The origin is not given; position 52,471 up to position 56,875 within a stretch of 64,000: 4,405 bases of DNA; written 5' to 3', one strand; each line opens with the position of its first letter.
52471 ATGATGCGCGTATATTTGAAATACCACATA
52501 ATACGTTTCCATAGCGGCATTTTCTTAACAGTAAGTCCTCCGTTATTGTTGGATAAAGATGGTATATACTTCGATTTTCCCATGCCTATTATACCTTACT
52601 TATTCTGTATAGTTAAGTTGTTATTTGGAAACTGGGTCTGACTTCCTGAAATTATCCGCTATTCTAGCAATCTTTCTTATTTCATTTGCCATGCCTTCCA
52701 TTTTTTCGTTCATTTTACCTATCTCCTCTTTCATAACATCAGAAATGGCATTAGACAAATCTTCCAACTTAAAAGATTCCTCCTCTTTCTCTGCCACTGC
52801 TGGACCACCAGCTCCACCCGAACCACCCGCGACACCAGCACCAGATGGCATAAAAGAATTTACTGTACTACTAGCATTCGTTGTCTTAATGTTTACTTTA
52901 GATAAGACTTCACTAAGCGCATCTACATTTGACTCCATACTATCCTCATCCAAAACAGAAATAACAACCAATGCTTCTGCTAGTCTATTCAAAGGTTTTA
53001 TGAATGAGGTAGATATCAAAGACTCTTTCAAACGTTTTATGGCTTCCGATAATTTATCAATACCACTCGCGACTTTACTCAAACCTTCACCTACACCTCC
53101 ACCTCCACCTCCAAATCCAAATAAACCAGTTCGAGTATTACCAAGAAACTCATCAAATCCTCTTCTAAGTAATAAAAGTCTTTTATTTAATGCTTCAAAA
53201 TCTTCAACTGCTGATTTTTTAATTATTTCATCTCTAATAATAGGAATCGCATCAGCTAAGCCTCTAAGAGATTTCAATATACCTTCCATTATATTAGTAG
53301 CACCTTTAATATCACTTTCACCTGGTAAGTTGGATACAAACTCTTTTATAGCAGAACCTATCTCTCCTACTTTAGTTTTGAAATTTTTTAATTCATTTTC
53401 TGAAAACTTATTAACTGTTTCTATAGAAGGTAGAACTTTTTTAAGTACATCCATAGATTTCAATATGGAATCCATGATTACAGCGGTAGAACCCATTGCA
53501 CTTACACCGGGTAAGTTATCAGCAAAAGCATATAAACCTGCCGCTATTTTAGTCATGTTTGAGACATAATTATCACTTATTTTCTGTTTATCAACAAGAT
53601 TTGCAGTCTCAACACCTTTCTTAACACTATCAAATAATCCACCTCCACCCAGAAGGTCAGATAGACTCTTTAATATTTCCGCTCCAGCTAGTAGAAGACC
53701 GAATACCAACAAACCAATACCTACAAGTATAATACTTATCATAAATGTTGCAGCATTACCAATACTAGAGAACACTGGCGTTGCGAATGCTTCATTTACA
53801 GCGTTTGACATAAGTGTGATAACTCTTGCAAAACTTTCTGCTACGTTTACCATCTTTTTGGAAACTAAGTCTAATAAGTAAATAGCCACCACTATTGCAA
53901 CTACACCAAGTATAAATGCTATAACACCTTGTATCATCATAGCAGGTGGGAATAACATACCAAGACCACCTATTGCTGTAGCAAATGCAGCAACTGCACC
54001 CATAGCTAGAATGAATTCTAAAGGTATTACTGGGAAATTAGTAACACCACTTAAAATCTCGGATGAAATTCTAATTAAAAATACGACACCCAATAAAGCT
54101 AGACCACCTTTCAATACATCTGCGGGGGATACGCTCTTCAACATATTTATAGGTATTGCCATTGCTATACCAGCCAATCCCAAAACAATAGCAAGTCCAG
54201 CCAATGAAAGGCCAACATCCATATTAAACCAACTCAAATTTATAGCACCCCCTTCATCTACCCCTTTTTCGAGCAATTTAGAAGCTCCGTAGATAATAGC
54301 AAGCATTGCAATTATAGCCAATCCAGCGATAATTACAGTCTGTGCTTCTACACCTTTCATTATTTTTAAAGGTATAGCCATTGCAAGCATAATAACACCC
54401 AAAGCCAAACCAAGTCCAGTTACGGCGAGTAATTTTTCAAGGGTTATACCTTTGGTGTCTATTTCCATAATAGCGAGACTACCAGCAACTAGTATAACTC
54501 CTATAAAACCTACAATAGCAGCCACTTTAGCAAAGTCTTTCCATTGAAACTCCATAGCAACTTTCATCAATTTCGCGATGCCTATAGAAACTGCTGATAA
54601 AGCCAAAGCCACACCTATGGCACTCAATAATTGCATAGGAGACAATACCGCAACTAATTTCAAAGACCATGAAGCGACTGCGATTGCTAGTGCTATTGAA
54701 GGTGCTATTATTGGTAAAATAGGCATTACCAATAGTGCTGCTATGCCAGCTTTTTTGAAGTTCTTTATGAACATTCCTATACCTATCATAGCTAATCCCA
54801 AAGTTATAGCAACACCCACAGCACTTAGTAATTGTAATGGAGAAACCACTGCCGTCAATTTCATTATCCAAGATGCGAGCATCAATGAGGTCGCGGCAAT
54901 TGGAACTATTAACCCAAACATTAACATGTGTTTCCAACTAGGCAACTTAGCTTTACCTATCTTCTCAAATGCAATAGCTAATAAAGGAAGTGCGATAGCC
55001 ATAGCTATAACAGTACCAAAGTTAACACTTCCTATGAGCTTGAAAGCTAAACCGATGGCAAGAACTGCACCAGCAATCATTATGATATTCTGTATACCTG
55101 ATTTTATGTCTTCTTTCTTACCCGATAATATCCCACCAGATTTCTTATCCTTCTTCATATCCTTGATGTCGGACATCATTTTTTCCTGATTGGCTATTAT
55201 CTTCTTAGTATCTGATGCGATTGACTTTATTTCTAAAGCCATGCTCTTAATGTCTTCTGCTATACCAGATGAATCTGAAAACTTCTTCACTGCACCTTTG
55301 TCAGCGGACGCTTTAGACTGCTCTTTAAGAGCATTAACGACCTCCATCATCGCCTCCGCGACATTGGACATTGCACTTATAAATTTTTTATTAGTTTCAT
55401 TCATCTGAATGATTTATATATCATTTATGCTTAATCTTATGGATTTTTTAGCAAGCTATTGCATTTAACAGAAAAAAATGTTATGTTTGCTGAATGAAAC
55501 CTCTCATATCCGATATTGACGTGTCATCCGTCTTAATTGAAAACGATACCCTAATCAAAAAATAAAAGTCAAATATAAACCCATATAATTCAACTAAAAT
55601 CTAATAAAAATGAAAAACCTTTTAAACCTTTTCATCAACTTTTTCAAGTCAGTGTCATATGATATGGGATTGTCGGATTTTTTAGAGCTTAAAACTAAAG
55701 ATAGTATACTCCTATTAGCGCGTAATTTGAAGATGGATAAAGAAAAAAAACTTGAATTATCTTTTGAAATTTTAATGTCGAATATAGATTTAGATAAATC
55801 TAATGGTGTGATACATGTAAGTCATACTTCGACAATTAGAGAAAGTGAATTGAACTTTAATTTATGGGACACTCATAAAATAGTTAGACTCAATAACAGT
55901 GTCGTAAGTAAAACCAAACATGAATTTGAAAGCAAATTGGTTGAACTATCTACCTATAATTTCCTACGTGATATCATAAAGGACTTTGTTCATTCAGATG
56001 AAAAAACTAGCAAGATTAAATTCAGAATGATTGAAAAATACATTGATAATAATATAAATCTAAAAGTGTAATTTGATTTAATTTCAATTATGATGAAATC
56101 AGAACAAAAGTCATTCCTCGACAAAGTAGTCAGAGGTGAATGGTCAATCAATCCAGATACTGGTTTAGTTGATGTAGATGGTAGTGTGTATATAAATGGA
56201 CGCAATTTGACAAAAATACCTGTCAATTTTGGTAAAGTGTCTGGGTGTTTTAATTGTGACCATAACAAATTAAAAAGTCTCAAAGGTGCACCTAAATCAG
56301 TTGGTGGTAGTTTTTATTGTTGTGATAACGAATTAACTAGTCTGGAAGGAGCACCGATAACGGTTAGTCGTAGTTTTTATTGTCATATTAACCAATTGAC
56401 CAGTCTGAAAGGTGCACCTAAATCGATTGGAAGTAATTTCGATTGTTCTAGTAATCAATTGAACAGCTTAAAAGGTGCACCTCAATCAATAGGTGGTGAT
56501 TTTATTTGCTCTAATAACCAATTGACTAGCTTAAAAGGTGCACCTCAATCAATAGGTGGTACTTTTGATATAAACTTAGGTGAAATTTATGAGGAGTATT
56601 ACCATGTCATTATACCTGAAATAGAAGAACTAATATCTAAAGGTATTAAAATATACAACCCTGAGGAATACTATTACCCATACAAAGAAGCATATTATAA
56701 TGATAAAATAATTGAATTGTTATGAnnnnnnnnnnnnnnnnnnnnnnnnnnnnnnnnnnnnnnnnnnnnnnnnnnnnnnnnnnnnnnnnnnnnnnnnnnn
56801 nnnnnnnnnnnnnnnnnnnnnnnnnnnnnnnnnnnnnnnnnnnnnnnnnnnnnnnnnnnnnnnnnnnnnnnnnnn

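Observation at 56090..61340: Phage-encoded VLR-like repertoire: tandem array of modular LRR genes with a hypervariable binding face (array 2; see also array 1)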

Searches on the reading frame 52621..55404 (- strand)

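Call 8: search_protein_families(library=phrogs, proteins=[window:52621-55404:-], max_evalue=0.01)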
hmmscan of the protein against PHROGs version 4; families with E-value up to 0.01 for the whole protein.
window:52621-55404:- (927 aa): 0 families

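Call 62: search_protein_families(library=pfam, proteins=[window:52621-55404:-], max_evalue=0.01)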
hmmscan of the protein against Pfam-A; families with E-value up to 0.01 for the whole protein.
window:52621-55404:- (927 aa): 1 family
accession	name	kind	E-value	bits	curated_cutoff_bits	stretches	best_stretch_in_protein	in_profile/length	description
PF13346.12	ABC2_membrane_5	-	0.00057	19.9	25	1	296-420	86-202/205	ABC-2 family transporter protein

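Call 75: search_protein_families(library=phrogs, proteins=[window:52621-55404:-], max_evalue=0.001)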
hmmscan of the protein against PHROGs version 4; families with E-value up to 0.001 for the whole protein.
window:52621-55404:- (927 aa): 0 families

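Call 79: search_protein_families(library=ncbifam, proteins=[window:52621-55404:-], max_evalue=0.01)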
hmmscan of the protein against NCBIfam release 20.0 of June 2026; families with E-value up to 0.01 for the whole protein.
window:52621-55404:- (927 aa): 0 families

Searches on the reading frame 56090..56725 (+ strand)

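Call 3: search_protein_families(library=pfam, proteins=[window:56090-56725:+], max_evalue=1)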
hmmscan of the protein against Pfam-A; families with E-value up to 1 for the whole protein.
window:56090-56725:+ (211 aa): 2 families
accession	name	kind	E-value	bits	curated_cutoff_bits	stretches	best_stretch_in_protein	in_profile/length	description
PF16452.10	Phage_CI_C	-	0.24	12.1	27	1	25-61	56-93/101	Bacteriophage CI repressor C-terminal domain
PF01462.23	LRRNT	-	0.29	11.2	25.8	0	54-64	13-23/28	Leucine rich repeat N-terminal domain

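Call 8: search_protein_families(library=phrogs, proteins=[window:56090-56725:+], max_evalue=0.01)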
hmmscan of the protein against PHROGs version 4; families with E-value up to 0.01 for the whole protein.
window:56090-56725:+ (211 aa): 3 families
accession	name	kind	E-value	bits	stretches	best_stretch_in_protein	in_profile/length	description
phrog_21719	-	unknown function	1.1e-07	31.7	1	32-155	88-207/554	-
phrog_7816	-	unknown function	8.6e-07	28.6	1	33-148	134-249/739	-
phrog_34284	-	unknown function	0.0071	17.1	0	139-154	21-35/40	-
